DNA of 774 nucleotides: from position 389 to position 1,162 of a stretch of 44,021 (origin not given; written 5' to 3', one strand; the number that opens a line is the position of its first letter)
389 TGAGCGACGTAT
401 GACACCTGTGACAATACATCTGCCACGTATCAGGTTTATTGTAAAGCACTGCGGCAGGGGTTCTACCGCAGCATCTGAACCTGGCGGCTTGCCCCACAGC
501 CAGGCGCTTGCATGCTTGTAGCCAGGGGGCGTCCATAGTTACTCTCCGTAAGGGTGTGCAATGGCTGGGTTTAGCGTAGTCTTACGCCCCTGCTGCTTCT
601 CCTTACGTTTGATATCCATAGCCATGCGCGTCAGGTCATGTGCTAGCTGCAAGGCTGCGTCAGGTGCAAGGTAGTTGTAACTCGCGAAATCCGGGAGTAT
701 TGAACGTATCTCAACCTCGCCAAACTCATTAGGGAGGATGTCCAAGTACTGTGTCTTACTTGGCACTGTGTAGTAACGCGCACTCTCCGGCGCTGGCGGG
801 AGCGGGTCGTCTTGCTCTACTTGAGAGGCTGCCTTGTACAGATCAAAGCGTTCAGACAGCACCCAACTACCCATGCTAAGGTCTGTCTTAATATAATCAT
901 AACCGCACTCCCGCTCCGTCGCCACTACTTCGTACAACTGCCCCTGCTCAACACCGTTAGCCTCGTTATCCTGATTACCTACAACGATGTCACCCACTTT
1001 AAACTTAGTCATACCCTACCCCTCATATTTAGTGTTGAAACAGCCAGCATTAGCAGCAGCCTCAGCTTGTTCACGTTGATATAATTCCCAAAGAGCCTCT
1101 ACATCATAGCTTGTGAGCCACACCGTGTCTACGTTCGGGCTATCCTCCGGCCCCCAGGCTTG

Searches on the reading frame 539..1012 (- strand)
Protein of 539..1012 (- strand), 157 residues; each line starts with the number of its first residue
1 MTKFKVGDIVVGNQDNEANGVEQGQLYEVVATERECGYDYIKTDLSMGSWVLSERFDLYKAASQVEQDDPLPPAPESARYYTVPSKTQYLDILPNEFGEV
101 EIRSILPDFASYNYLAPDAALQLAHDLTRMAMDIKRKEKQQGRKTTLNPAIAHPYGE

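Call 40: search_protein_families(library=phrogs, proteins=[window:539-1012:-], max_evalue=0.00001)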
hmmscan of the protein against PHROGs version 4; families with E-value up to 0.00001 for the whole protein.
window:539-1012:- (157 aa): 2 families
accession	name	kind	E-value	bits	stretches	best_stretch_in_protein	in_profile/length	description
phrog_4317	-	unknown function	2.6e-18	67.5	1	1-143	206-359/455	-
phrog_36788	-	unknown function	6.2e-15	56.3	1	44-142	57-156/156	-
